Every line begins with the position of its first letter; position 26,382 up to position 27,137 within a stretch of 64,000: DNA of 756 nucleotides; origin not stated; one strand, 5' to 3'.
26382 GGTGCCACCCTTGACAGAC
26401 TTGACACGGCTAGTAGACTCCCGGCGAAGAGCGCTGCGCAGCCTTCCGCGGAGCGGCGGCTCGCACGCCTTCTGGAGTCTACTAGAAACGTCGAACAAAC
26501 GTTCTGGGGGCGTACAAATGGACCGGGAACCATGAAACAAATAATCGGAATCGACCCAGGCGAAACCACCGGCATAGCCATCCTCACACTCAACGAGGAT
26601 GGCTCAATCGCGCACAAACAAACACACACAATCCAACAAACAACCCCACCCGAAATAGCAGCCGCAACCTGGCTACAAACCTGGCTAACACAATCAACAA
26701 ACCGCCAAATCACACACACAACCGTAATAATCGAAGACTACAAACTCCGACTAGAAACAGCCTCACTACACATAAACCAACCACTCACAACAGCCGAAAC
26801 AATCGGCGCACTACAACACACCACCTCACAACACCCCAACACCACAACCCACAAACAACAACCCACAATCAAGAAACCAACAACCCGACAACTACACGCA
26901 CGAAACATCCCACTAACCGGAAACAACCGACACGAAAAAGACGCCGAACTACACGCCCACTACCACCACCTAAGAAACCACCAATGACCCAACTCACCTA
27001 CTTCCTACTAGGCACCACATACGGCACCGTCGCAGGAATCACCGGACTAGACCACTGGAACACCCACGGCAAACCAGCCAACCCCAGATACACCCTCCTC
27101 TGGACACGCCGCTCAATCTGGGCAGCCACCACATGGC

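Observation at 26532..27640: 1.1-kb block that is ~88 % A+C on the coding strand yet preserves three intact ORFs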

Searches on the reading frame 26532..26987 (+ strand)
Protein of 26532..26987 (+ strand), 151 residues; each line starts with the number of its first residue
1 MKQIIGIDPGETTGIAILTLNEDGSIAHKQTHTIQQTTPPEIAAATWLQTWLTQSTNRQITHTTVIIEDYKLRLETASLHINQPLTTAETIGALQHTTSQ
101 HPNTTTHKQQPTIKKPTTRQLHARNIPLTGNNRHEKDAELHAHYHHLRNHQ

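Call 6: search_dna_similar(query=window:26532-26984:+, collection=phages, mode=protein, max_rows=30, max_evalue=0.001)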
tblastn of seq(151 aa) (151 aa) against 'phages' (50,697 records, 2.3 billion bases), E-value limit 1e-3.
Records with a match: 1; places in all: 1; records where one place covers at least 80% of the query: 1.
Best place of each record, by identity: <60% 1.
By first word of the organism name: Curtobacterium 1.
By host as written in the record: Curtobacterium sp. 1.
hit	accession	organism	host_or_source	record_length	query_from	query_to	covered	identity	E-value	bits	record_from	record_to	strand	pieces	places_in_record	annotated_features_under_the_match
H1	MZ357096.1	Curtobacterium phage Parvaparticeps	Curtobacterium sp.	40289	3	147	96%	29.1%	1e-7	56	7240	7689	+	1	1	putative endonuclease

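Call 11: find_related_loci(query=window:26532-26984:+, collection=viral_contigs, flank=6000)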
Query seq(151 aa) (151 aa) in viral_contigs; peptide patterns used: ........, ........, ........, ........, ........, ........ (x = any residue, [..] = any of these).
12 stretches matched a pattern; 1 encode a relative of the query (tblastn E <= 1e-3); 1 distinct loci.
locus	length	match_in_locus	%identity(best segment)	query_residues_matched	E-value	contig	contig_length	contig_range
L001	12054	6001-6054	83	1-18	4e-6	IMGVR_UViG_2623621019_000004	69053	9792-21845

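Call 13: find_encoding_contigs(protein=window:26532-26987:+, flank=10000, max_places=10)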
Protein window:26532-26987:+ (151 aa): 2 contigs read that carry it; 2 places shown.
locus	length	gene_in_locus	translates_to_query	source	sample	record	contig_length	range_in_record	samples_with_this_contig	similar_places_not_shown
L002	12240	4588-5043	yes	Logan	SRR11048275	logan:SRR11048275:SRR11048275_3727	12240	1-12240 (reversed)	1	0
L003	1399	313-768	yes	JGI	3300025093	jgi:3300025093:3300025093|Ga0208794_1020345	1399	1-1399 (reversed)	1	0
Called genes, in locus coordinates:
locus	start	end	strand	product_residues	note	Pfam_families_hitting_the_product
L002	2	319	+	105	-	?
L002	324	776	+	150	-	PF05037:DUF669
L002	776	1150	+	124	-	-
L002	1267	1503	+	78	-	-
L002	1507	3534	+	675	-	PF09250:Prim-Pol, PF13481:AAA_25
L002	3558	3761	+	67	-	-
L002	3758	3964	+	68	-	-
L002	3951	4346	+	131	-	-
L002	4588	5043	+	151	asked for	-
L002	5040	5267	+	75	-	-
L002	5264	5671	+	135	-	PF07098:DUF1360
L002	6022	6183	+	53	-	-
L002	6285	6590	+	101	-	-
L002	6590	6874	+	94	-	-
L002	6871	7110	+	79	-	-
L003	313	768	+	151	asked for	-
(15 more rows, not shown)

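Call 17: find_homologous_proteins(query=window:26532-26984:+, max_evalue=0.001)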
Query window:26532-26984:+ (151 aa): 1 proteins with E <= 0.001 among 27 candidates.
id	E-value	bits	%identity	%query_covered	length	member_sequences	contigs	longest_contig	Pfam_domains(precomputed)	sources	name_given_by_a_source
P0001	1.1e-91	322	100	100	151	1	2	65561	-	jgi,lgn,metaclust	metaclust:\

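Call 34: find_homologous_proteins(query=A1, max_evalue=0.001)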
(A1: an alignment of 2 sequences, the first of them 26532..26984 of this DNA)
Query A1 (2 sequences) (151 aa, profile of the alignment): 11 proteins with E <= 0.001 among 1042 candidates.
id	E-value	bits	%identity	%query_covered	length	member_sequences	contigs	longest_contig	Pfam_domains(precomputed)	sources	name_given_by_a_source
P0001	4.5e-80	285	100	100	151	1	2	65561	-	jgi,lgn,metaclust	metaclust:\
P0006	2.0e-77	277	29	97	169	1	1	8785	-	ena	-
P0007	2.5e-10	59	31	92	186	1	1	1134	-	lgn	-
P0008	3.6e-7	48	25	97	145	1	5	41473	-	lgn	-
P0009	6.0e-7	48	28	99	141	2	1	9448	-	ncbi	-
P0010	1.1e-6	47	26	96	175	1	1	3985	-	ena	-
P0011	1.3e-6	46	32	95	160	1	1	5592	-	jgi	jgi:hypothetical protein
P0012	2.2e-5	42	29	97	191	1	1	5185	-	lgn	-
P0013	2.5e-5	42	32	62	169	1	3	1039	-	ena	-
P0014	4.4e-5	42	28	96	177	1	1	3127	-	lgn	-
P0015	5.9e-4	38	33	63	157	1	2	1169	-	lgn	-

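Call 46: search_protein_families(library=pfam, proteins=[window:26532-26984:+], max_evalue=0.01)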
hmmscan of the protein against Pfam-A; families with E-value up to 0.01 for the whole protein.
window:26532-26984:+ (151 aa): 1 family
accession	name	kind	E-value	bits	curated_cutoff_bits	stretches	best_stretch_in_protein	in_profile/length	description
PF04312.18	DUF460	-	7.1e-05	23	28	1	4-22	33-51/135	Protein of unknown function (DUF460)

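Call 47: find_related_loci(query=A1, collection=viral_contigs, flank=3000)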
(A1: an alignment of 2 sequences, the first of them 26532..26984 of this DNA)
Query A1 (151 aa) in viral_contigs; peptide patterns used: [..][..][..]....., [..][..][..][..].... (x = any residue, [..] = any of these).
149 stretches matched a pattern; 9 encode a relative of the query (tblastn E <= 1e-3); 9 distinct loci.
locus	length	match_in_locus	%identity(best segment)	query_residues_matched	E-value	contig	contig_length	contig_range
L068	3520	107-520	28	3-149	3e-14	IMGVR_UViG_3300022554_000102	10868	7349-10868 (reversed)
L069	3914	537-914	28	1-141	2e-8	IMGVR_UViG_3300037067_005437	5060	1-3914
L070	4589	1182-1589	29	4-144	7e-7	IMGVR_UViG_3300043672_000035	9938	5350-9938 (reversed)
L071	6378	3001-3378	26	1-141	9e-7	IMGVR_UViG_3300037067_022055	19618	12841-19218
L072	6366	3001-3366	25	3-148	2e-6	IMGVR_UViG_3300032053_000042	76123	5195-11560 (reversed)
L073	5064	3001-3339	24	3-118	1e-5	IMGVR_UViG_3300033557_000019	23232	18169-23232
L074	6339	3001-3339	24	3-118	1e-5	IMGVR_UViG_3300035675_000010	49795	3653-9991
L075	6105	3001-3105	34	4-38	1e-5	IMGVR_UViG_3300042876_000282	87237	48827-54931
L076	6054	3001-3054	83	1-18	2e-5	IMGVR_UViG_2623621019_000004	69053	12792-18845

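Call 59: search_protein_families(library=phrogs, proteins=[window:26532-26984:+], max_evalue=0.001)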
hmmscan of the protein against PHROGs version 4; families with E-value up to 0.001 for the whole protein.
window:26532-26984:+ (151 aa): 3 families
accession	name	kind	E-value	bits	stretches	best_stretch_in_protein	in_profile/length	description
phrog_1981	-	unknown function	2.9e-13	51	1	3-149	28-183/217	-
phrog_1770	-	DNA, RNA and nucleotide metabolism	3.3e-05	24.9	1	1-99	3-79/158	Holliday junction resolvase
phrog_5202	-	unknown function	3.5e-05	24.9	1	3-146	10-159/181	-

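Call 70: search_protein_representatives(alignment_id=A5)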
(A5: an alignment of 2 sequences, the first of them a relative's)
Query: 2 sequences, 177 profile positions. Proteins with E-value up to 0.001 (for the whole library): 528; up to 1e-10: 59; up to 1e-30: 2. The best 150 are listed.
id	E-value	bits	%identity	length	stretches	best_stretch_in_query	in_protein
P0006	3.0e-91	320.4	-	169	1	1-177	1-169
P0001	2.8e-82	291.2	-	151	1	28-177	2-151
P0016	6.6e-20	88.0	-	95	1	92-174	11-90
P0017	6.5e-19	84.7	-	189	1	29-175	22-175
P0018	1.6e-18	83.4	-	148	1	30-177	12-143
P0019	1.5e-17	80.3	-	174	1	28-175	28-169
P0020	1.9e-17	80.0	-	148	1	57-175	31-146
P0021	3.4e-17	79.1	-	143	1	30-173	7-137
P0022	1.2e-16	77.4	-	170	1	29-175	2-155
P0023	1.5e-16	77.1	-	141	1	85-175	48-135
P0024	5.8e-16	75.1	-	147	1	29-175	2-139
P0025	7.1e-16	74.9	-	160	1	28-173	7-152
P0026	7.5e-16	74.8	-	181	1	28-176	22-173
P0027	1.5e-15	73.8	-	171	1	67-174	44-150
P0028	1.3e-14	70.8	-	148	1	30-170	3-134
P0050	2.5e-12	63.3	-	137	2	91-170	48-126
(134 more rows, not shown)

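Call 79: find_related_loci(query=P0050, collection=viral_contigs, flank=5000)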
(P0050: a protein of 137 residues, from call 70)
Query P0050 (137 aa) in viral_contigs; peptide patterns used: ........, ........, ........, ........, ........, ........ (x = any residue, [..] = any of these).
3 stretches matched a pattern, but none encodes a relative of the query by tblastn (E <= 1e-3).
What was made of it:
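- Tried and rejected: P0050, a mildly Thr/His-rich family member, could not be located as DNA (call 79).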

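Call 87: predict_structure(alignment_id=A6)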
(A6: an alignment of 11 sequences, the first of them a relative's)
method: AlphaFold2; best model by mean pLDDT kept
length: 151 residues; sequences in the alignment: 11
mean_pLDDT: 90.7   pTM: 0.87
mean pLDDT of the five models: 90.7, 90.2, 89.4, 89.3, 88.7
residues with pLDDT >= 90: 103; 70-90: 44; 50-70: 3; < 50: 1
segments of 3 or more residues with pLDDT < 50: none
pLDDT, mean of each block of 10 residues (from residue 1): 95 95 94 87 95 92 95 84 89 97 95 78 89 94 86 43
secondary structure, 60 per line:
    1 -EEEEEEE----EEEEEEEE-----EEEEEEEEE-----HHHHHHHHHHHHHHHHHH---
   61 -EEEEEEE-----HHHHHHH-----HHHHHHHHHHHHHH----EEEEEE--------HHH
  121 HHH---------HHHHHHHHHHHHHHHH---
elements in order: E2-8 E13-20 E26-34 H40-57 E62-68 H74-80 H86-99 E104-109 H118-123 H133-148
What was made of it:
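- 26532..26987 (+): RuvC-like Holliday-junction resolvase gene (151 aa), 95% A/C at third positions. AF2 pLDDT 90.7, pTM 0.87 (call 87).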

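Call 90: fold_search(model_id=the predicted structure, library=pdb)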
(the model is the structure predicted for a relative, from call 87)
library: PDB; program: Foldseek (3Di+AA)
matches with E <= 10: 1090; with E <= 0.001: 18
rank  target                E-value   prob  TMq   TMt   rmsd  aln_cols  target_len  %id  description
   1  7w8d_B                1.6e-06  1.00  0.62  0.64   4.5       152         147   19  The structure of Deinococcus radiodurans RuvC (released 2022-08-17)
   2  7xhj_A                1.7e-06  1.00  0.61  0.60   4.6       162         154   19  Crystal structure of RuvC from Deinococcus radiodurans (released 2022-07-06)
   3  7w8d_A                5.3e-06  1.00  0.61  0.59   4.5       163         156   19  The structure of Deinococcus radiodurans RuvC (released 2022-08-17)
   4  6lw3_A                9.3e-06  1.00  0.62  0.61   4.1       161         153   15  Crystal structure of RuvC from Pseudomonas aeruginosa (released 2020-02-26)
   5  7xhj_B                9.3e-06  1.00  0.59  0.60   4.8       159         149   18  Crystal structure of RuvC from Deinococcus radiodurans (released 2022-07-06)
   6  1hjr_A                1.1e-05  1.00  0.67  0.64   4.1       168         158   15  ATOMIC STRUCTURE OF THE RUVC RESOLVASE: A HOLLIDAY JUNCTION-SPECIFIC ENDONUCLEASE FROM E. COLI (released 1995-02-07)
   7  4ld0_B                1.1e-05  1.00  0.58  0.56   4.7       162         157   14  T. thermophilus RuvC in complex with Holliday junction substrate (released 2013-09-04)
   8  4ld0_A                1.6e-05  1.00  0.56  0.54   5.1       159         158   16  T. thermophilus RuvC in complex with Holliday junction substrate (released 2013-09-04)
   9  6s16_B                2.0e-05  1.00  0.56  0.52   5.1       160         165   16  T. thermophilus RuvC in complex with Holliday junction substrate (released 2019-09-25)
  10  4ep4_A                3.2e-05  1.00  0.63  0.58   4.4       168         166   15  Thermus thermophilus RuvC structure (released 2012-11-14)
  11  6s16_A                3.4e-05  1.00  0.57  0.55   5.0       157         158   16  T. thermophilus RuvC in complex with Holliday junction substrate (released 2019-09-25)
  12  8wt9_D                5.3e-05  1.00  0.53  0.29   4.3       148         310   16  Cryo-EM structure of the IS621 recombinase in complex with bridge RNA, donor DNA, and target DNA in the post-strand ex (released 2024-06-26)
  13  4ep5                  1.8e-04  1.00  0.57  0.56   4.4       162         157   14  Thermus thermophilus RuvC structure (released 2012-11-14)
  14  8wt9_A                2.5e-04  1.00  0.50  0.27   5.0       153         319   15  Cryo-EM structure of the IS621 recombinase in complex with bridge RNA, donor DNA, and target DNA in the post-strand ex (released 2024-06-26)
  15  3hst_B                3.9e-04  1.00  0.36  0.38   8.6       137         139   15  N-Terminal RNASE H domain of rv2228c from mycobacterium tuberculosis as a fusion protein with maltose binding protein (released 2010-04-28)
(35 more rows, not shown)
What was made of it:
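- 26532..26987 (+): Best PDB matches are RuvC entries 7w8d, 6lw3 and 1hjr, TM 0.62-0.67 (call 90).
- The model folds confidently as RuvC (calls 87, 90).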

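Call 91: find_encoding_contigs(protein=P0009, flank=4000, max_places=2)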
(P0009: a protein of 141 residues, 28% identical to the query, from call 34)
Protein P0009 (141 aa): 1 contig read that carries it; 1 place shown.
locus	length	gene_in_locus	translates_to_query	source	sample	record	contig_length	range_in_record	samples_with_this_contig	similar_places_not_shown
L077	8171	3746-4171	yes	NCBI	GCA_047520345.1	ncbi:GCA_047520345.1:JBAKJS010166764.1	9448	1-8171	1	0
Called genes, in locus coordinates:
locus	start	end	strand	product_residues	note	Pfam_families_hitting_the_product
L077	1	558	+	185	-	?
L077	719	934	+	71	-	-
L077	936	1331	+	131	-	-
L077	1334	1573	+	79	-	-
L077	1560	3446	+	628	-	PF00476:DNA_pol_A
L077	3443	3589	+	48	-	-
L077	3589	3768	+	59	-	-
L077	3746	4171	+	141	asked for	-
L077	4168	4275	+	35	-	-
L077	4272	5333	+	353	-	PF00709:Adenylsucc_synt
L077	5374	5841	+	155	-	-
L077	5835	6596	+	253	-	PF14359:DUF4406, PF00692:dUTPase, PF22769:DCD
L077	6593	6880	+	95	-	-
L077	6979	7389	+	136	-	-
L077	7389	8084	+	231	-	-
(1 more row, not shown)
